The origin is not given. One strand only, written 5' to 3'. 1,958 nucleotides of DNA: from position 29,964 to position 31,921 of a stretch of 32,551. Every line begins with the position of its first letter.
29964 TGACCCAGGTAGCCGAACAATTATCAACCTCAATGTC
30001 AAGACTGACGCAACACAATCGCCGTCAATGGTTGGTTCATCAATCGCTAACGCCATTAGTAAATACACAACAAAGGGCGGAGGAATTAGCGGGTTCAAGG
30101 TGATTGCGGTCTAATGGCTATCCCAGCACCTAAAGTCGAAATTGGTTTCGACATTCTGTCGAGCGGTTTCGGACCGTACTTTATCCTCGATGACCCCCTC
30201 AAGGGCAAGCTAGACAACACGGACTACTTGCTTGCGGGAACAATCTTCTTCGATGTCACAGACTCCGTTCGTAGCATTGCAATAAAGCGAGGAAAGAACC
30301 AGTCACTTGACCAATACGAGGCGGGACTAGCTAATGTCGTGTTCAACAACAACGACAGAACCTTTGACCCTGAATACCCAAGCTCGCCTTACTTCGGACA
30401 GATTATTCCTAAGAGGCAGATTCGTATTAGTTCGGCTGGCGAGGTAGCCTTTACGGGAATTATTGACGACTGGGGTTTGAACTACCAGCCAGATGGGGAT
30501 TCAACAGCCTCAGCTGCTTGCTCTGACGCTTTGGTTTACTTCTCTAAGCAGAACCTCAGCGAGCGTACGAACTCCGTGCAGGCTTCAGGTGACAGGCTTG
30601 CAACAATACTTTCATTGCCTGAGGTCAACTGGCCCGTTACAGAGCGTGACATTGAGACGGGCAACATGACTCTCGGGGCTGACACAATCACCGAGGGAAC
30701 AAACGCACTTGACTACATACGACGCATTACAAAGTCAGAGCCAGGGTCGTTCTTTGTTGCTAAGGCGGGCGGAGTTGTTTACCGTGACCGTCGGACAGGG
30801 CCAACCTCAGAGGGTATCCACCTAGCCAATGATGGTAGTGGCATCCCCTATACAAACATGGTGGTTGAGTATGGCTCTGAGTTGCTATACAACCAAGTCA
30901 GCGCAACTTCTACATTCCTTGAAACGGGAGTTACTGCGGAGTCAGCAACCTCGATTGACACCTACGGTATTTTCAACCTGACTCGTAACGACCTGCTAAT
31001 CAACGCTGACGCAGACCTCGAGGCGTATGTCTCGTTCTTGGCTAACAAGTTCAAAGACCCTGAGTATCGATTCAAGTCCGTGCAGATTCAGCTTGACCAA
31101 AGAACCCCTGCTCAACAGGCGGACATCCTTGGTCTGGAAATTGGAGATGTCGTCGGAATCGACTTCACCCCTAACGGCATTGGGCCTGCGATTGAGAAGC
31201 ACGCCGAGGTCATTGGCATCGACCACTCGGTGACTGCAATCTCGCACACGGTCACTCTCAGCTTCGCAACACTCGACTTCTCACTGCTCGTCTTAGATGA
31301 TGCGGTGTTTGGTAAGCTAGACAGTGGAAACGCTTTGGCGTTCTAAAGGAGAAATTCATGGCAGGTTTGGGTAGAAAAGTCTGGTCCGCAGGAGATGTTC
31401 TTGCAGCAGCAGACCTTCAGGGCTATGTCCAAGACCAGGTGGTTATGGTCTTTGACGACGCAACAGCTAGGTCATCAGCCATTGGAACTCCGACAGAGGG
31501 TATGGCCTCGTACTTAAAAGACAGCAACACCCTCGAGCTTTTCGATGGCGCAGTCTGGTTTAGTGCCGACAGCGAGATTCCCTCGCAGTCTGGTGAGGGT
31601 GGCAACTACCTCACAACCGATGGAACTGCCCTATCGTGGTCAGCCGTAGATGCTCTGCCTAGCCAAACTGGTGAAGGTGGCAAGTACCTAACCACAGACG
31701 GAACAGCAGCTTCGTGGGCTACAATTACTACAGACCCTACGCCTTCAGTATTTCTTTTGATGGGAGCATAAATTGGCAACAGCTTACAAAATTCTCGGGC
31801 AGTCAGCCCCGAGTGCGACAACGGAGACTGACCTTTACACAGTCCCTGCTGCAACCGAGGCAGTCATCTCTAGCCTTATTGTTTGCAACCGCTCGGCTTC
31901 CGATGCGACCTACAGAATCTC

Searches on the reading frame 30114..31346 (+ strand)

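Call 64: search_protein_families(library=phrogs, proteins=[window:30114-31346:+], max_evalue=0.001)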
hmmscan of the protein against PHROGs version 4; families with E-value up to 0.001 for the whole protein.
window:30114-31346:+ (410 aa): 1 family
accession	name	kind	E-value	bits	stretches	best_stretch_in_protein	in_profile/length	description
phrog_5313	-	unknown function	4.6e-20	72.4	2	193-383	754-944/1052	-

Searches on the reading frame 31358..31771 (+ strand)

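Call 64: search_protein_families(library=phrogs, proteins=[window:31358-31771:+], max_evalue=0.001)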
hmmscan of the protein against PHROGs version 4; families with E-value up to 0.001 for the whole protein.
window:31358-31771:+ (137 aa): 2 families
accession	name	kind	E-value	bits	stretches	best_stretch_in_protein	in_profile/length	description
phrog_16452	-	unknown function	5.7e-10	40.1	1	23-73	32-82/202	-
phrog_26190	-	unknown function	1.1e-08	35.8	1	80-130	103-153/260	-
